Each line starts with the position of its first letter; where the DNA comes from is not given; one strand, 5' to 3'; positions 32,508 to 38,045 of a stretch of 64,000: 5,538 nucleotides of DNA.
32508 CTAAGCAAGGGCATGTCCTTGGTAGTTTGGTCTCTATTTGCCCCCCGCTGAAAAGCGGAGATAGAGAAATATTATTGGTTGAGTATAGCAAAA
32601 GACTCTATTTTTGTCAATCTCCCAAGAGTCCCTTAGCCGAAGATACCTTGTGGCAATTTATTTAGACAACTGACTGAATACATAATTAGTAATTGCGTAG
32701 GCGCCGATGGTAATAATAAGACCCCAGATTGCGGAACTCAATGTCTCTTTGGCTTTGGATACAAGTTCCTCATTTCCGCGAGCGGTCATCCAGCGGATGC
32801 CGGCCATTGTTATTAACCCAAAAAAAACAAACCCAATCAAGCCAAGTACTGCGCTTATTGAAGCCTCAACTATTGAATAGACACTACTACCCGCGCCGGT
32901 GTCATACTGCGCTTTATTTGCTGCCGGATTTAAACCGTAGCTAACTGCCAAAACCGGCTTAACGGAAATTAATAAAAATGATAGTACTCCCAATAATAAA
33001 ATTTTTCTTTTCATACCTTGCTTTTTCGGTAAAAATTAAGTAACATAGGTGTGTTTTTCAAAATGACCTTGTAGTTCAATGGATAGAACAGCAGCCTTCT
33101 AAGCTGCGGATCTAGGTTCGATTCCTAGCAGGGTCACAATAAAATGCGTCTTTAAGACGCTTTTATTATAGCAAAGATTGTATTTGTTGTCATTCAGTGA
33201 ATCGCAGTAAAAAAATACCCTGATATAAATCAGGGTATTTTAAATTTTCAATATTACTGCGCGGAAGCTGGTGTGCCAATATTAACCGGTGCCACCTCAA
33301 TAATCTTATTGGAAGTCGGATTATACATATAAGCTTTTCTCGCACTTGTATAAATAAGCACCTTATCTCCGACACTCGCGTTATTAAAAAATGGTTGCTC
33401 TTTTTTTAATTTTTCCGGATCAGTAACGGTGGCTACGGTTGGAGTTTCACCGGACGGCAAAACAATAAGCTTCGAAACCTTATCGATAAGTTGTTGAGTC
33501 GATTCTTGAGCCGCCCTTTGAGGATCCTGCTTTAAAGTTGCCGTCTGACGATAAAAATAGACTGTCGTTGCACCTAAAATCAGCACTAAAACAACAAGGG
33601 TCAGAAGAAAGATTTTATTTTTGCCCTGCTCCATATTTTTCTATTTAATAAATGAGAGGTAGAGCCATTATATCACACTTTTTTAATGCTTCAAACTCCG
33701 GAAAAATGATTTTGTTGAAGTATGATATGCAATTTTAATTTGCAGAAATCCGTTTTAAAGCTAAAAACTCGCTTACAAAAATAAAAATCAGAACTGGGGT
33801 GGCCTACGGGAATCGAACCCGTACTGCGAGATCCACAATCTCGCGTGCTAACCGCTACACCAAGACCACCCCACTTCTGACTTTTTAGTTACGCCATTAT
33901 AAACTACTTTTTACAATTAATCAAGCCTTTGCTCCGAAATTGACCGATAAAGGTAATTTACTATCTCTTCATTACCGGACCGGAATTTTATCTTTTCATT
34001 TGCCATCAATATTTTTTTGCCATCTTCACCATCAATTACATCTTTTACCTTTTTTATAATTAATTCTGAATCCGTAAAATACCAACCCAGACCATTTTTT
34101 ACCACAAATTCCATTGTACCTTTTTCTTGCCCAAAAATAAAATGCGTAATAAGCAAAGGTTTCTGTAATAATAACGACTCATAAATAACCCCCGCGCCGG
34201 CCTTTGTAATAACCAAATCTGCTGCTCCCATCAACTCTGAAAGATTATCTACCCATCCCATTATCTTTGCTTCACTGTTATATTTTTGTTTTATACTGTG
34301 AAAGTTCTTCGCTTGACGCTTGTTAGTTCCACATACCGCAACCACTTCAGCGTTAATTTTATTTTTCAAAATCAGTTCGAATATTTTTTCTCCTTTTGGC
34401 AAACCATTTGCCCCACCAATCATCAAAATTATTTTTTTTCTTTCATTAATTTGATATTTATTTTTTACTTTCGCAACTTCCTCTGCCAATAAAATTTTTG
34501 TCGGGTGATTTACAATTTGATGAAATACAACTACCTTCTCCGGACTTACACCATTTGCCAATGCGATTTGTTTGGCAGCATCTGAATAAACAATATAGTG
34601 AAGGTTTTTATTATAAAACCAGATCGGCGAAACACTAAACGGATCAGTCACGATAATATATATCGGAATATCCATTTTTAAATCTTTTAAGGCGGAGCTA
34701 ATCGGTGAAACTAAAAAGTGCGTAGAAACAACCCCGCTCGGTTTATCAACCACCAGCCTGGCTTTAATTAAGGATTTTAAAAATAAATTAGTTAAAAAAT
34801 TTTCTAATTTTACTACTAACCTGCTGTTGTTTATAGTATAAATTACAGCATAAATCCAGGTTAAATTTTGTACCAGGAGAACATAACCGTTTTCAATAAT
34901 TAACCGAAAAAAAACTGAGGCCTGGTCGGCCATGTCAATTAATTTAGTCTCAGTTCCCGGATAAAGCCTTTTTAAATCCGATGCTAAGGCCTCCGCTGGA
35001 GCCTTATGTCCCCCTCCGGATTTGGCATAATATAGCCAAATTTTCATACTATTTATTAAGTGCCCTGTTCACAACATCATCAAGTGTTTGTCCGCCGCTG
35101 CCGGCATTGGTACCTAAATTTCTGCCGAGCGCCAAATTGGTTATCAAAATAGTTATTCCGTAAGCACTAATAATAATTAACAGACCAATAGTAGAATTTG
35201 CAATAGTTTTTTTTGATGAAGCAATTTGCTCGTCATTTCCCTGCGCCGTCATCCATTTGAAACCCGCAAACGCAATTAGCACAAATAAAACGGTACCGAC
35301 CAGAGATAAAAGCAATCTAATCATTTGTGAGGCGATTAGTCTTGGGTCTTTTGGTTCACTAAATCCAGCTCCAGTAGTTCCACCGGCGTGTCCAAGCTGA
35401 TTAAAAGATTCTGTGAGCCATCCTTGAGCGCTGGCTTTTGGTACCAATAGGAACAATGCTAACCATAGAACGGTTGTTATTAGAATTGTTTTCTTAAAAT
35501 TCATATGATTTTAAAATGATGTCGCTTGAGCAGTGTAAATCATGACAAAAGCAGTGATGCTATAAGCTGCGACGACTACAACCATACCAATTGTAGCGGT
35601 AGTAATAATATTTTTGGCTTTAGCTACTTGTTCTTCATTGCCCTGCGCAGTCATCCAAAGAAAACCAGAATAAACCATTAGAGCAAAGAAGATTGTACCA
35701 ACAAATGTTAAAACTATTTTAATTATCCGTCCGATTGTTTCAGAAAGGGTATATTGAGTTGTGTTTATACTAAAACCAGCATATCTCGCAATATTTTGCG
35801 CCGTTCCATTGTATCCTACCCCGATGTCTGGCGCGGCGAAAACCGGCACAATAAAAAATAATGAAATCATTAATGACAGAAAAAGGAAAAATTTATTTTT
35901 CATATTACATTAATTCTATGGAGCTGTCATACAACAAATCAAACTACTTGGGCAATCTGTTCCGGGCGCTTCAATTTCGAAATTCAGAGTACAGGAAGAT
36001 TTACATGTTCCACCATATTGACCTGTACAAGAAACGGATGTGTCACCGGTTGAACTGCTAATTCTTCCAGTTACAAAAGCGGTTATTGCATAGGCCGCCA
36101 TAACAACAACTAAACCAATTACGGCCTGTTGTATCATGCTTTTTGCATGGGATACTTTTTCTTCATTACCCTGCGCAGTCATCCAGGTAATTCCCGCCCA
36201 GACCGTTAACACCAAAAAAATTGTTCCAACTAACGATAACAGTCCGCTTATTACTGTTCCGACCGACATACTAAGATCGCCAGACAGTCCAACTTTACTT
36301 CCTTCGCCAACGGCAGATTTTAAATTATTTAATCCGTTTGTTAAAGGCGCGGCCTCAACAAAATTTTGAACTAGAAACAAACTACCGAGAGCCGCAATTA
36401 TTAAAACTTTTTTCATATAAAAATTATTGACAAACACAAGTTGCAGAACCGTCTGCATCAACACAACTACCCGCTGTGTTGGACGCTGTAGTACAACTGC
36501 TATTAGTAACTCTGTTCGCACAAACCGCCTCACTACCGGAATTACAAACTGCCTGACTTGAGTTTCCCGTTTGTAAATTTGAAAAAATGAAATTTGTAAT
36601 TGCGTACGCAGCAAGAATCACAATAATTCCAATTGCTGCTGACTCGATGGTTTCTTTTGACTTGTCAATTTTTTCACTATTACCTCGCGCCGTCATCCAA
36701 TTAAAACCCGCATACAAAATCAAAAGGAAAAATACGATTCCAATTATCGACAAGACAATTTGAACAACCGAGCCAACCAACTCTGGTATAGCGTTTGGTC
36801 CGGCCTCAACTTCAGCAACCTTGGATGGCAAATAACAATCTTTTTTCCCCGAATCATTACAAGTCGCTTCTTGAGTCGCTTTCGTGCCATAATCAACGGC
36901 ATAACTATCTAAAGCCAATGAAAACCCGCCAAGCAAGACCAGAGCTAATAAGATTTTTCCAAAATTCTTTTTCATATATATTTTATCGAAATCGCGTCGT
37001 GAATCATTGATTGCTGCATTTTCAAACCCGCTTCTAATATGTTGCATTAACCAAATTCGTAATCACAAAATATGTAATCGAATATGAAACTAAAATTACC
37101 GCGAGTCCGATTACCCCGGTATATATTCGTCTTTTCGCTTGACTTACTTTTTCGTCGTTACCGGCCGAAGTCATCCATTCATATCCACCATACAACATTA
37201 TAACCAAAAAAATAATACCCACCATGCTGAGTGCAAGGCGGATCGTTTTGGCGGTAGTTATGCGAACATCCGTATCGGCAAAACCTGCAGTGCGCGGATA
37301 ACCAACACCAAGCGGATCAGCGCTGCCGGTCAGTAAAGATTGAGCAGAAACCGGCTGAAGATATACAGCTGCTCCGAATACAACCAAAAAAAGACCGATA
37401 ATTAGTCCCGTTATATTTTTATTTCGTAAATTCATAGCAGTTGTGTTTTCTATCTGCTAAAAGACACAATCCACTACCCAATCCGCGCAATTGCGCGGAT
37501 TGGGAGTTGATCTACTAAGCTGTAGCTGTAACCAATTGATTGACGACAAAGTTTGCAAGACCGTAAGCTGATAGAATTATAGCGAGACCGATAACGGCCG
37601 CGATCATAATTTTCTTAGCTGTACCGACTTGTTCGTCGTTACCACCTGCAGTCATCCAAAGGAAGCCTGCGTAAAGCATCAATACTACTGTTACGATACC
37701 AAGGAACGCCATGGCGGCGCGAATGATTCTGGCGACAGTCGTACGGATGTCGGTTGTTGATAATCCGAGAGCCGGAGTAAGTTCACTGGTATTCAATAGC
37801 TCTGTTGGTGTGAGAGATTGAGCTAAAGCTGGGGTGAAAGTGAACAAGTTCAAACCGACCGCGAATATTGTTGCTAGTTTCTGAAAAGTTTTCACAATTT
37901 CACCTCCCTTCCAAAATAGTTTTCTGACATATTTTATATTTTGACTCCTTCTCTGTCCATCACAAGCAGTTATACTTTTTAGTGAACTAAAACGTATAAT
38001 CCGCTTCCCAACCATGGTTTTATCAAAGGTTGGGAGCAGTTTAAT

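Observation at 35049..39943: Tandem array of ten diversified TrbC/VirB2-like pilin paralogs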

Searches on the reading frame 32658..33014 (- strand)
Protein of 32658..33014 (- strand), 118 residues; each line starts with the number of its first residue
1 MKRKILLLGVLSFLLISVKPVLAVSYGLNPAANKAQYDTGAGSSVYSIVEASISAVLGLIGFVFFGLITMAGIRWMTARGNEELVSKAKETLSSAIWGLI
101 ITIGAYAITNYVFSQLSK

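Call 7: search_protein_families(library=pfam, max_evalue=0.01, proteins=[window:32658-33014:-])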
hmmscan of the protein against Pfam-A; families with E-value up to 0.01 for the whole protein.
window:32658-33014:- (118 aa): 1 family
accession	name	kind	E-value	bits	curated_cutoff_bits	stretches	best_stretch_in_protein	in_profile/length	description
PF18895.5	T4SS_pilin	-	3.6e-06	27.4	26.6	1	54-112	14-71/71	Type IV secretion system pilin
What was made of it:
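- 32658..33014 (-): d32658: eleventh member of the same conserved series, separated here by the GT, a 126-aa ORF and two tRNAs. PF18895 27.4 bits (call 7).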

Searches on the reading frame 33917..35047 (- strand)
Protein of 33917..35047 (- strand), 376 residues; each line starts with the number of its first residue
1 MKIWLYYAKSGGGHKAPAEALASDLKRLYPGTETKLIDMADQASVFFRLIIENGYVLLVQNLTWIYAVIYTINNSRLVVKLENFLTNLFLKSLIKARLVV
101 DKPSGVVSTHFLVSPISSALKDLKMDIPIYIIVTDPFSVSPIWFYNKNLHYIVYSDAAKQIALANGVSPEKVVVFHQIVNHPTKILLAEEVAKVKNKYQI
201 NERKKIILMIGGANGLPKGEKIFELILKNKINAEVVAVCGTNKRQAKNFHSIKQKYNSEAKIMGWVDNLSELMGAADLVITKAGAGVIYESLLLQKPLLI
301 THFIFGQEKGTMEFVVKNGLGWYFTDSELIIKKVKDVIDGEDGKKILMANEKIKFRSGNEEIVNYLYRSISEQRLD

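Call 7: search_protein_families(library=pfam, max_evalue=0.01, proteins=[window:33917-35047:-])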
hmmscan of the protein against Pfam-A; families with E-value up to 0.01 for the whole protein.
window:33917-35047:- (376 aa): 3 families
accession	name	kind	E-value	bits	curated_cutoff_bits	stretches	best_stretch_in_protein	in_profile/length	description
PF06925.17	MGDG_synth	-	1.6e-12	48.3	25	1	14-175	1-165/169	Monogalactosyldiacylglycerol (MGDG) synthase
PF04101.22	Glyco_tran_28_C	-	3.3e-12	47.2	22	1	229-340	27-139/166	Glycosyltransferase family 28 C-terminal domain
PF13692.12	Glyco_trans_1_4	-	0.0051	17.5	27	0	223-317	24-125/142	Glycosyl transferases group 1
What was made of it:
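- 33917..35047 (-): GT28 / UgtP-like glycolipid glycosyltransferase, 1 nt after g1. It separates the array from its usual last member. Pfam MGDG_synth and Glyco_tran_28_C (call 7).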

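Call 61: search_protein_families(library=ncbifam, max_evalue=0.001, proteins=[window:33917-35047:-])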
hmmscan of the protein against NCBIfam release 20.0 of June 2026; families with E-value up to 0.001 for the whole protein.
window:33917-35047:- (376 aa): 7 families
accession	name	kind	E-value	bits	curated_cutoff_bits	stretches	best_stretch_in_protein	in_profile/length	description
NF010135.0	PRK13609.1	equivalog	1.9e-37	129.1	500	1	2-364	6-363/388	diglucosyl diacylglycerol synthase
NF010134.0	PRK13608.1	equivalog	5.3e-23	81.7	557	1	90-354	93-355/391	diglucosyl diacylglycerol synthase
TIGR01133.1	murG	equivalog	1.1e-13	50.9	250.25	1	88-340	78-322/353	undecaprenyldiphospho-muramoylpentapeptide beta-N-acetylglucosaminyltransferase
NF009102.0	PRK12446.1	equivalog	5e-08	32.2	339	1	164-301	148-278/352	undecaprenyldiphospho-muramoylpentapeptide beta-N-acetylglucosaminyltransferase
TIGR03590.1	PseG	equivalog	6.9e-08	32.4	153.55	1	187-301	154-267/280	UDP-2,4-diacetamido-2,4,6-trideoxy-beta-L-altropyranose hydrolase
NF041548.1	PssE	equivalog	7.2e-07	29.3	120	1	224-300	19-83/146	PssE/Cps14G family polysaccharide biosynthesis glycosyltransferase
TIGR00661.1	MJ1255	subfamily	0.00015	21.2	195.9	1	175-301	164-273/321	MJ1255/VC2487 family glycosyltransferase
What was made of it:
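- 33917..35047 (-): NCBIfam diglucosyl-DAG synthase E 1.9e-37, sub-cutoff (call 61).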

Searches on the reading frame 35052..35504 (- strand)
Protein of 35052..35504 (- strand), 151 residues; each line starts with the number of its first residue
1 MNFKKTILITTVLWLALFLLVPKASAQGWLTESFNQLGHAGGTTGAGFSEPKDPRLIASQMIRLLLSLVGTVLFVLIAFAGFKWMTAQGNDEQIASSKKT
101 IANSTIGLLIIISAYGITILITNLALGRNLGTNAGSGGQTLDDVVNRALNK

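Call 5: search_protein_families(library=pfam, max_evalue=0.1, proteins=[window:35052-35504:-])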
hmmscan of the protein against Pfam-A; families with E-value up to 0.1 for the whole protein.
seq(151 aa): 2 families
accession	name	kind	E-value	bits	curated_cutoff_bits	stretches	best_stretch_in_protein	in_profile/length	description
PF18895.5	T4SS_pilin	-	1.5e-06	28.6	26.6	1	62-118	13-68/71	Type IV secretion system pilin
PF05987.18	DUF898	-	0.019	14.5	28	1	4-127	132-250/336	Bacterial protein of unknown function (DUF898)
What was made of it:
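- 35049..35504 (-): g1: plain paralog with a Gly/Asn-rich C-tail. PF18895 28.6 bits (call 5).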

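Call 48: search_protein_families(library=ncbifam, max_evalue=0.1, alignment_id=A1)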
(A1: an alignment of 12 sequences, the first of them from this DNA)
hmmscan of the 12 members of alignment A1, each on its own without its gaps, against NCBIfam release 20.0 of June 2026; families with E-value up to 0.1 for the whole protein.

A. member 1, seq(151 aa): 2 families
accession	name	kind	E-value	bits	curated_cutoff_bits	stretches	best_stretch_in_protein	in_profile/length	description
NF045849.1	ICE_MMCAP2_0565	equivalog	3.9e-06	26.5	40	1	66-123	21-78/80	Mbov_0395 family pilin-like conjugal transfer protein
NF011607.0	PRK15033.1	subfamily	0.048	12.6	524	1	63-122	274-332/389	tricarballylate utilization 4Fe-4S protein TcuB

B. families by the number of members that match (of 12 scanned): 16 families
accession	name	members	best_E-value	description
NF045849.1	ICE_MMCAP2_0565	11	9.4e-09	Mbov_0395 family pilin-like conjugal transfer protein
NF046054.1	memb_MPN527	1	0.00036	MPN527 family putative ECF transporter permease subunit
TIGR03340.1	phn_DUF6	1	0.00046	phosphonate utilization associated putative membrane protein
NF007289.1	PRK09757.1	1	0.00091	PTS galactosamine transporter subunit IIC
TIGR03943.1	TIGR03943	1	0.0037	TIGR03943 family putative permease subunit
NF003425.0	PRK04897.1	1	0.0061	zinc metalloprotease HtpX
NF009951.1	PRK13415.1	1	0.0061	flagella biosynthesis regulatory protein FliZ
NF052302.1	Rv1419_fam_lectin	1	0.0086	Rv1419 family lectin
NF053579.1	LolA3_fam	1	0.021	LolA3 family protein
NF045610.1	acin_4_helix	1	0.029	putative four-helix membrane protein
NF041554.1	SA1362_fam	1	0.03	SA1362 family protein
NF033218.1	anchor_AmaP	1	0.031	alkaline shock response membrane anchor protein AmaP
NF011607.0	PRK15033.1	1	0.048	tricarballylate utilization 4Fe-4S protein TcuB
NF052673.1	lpg1681_fam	1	0.079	lpg1681 family protein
NF045939.1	MHJ_0274_fam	1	0.085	MHJ_0274 family protein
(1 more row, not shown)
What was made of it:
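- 11 of 12 paralogs hit the Mycoplasma-ICE family NF045849, 'pilin-like conjugal transfer protein', best E 9e-9, sub-cutoff (call 48). The Pfam and NCBIfam similarities are to pilin-like membrane proteins (calls 5, 48).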

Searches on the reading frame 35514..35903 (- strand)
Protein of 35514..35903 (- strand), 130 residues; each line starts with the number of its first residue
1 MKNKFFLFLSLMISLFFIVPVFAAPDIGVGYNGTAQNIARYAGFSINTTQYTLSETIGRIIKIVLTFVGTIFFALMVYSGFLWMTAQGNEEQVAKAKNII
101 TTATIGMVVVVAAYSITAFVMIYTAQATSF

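Call 5: search_protein_families(library=pfam, max_evalue=0.1, proteins=[window:35514-35903:-])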
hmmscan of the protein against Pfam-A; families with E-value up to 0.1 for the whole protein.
seq(130 aa): 5 families
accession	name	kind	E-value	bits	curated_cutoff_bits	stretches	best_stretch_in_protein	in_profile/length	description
PF18895.5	T4SS_pilin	-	4.8e-07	30.2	26.6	1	52-119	4-70/71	Type IV secretion system pilin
PF04290.18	DctQ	-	0.0012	19.2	28.3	1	53-122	57-124/132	Tripartite ATP-independent periplasmic transporters, DctQ component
PF05545.16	FixQ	-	0.043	14.2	29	1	67-100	12-45/49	Cbb3-type cytochrome oxidase component FixQ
PF09813.14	Coa3_cc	-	0.093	12.8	27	1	93-118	9-35/48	Cytochrome c oxidase assembly factor 3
PF23050.1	KH_N4BP1_1st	-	0.097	13.2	27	0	79-100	39-60/65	N4BP1, first type I KH-domain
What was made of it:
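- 35511..35903 (-): g2: plain paralog. PF18895 30.2 bits (call 5).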

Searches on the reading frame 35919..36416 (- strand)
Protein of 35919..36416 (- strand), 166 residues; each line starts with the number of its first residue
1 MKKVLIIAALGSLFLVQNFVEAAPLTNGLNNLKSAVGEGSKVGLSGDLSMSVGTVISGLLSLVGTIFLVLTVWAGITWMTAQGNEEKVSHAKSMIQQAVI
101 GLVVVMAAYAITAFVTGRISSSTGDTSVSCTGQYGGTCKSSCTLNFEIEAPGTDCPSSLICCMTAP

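Call 5: search_protein_families(library=pfam, max_evalue=0.1, proteins=[window:35919-36416:-])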
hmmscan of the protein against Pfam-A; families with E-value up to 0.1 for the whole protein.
seq(166 aa): 2 families
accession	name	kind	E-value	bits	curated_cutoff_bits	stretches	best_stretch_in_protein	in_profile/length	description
PF18895.5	T4SS_pilin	-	2.7e-08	34.2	26.6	1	49-114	9-70/71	Type IV secretion system pilin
PF06664.17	WLS-like_TM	-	0.073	12.8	28.3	1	3-135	113-230/247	Wntless-like, transmembrane domain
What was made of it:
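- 35916..36416 (-): g3: hairpin plus Cys-rich C-terminal tail (6 Cys). PF18895 34.2 bits (call 5).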

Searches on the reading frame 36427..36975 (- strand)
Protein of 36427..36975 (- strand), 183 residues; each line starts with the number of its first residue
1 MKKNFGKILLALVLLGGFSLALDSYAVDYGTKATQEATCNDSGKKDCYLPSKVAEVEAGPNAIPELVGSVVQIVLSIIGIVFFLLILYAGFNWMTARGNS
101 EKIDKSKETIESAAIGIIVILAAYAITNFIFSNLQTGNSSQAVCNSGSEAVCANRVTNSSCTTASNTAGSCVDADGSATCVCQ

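Call 5: search_protein_families(library=pfam, max_evalue=0.1, proteins=[window:36427-36975:-])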
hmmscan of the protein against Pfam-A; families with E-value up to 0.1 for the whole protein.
seq(183 aa): 4 families
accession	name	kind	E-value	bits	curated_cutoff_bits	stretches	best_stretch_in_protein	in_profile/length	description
PF18895.5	T4SS_pilin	-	5.1e-10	39.7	26.6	1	62-130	4-71/71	Type IV secretion system pilin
PF01036.24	Bac_rhodopsin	-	0.012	15.5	24.6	1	69-143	124-192/224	Bacteriorhodopsin-like protein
PF04290.18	DctQ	-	0.024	14.9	28.3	1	63-131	57-127/132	Tripartite ATP-independent periplasmic transporters, DctQ component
PF06664.17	WLS-like_TM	-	0.047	13.5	28.3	1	69-141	149-222/247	Wntless-like, transmembrane domain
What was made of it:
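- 36424..36975 (-): g4: hairpin plus Cys-rich C-terminal tail (6 Cys) and 2 Cys in the N-segment. PF18895 39.7 bits (call 5).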

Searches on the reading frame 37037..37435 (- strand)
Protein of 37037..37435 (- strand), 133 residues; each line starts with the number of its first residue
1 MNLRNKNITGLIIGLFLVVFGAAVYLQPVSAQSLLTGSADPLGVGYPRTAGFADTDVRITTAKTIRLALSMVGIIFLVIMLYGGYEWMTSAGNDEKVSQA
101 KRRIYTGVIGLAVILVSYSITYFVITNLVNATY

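Call 5: search_protein_families(library=pfam, max_evalue=0.1, proteins=[window:37037-37435:-])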
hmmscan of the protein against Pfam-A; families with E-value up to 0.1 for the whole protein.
seq(133 aa): 3 families
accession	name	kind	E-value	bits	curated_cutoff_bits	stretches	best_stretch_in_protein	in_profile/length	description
PF18895.5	T4SS_pilin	-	7.2e-09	36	26.6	1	60-124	7-71/71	Type IV secretion system pilin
PF04290.18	DctQ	-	0.0085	16.4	28.3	1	62-130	62-128/132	Tripartite ATP-independent periplasmic transporters, DctQ component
PF04973.17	NMN_transporter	-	0.0096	16.3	27.3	1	69-128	48-102/175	Nicotinamide mononucleotide transporter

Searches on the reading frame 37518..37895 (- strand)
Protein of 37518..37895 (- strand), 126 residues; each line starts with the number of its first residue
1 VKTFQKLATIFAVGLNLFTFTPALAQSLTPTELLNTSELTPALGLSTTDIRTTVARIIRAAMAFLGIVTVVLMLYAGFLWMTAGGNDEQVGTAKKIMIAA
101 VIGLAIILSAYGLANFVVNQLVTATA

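Call 5: search_protein_families(library=pfam, max_evalue=0.1, proteins=[window:37518-37895:-])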
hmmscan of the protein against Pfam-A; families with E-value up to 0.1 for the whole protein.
seq(126 aa): 2 families
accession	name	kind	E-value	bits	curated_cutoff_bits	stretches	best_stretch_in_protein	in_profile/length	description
PF18895.5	T4SS_pilin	-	2.4e-08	34.4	26.6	1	48-117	3-71/71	Type IV secretion system pilin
PF02308.21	MgtC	-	0.022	15.5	31.4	1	49-118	46-105/121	MgtC family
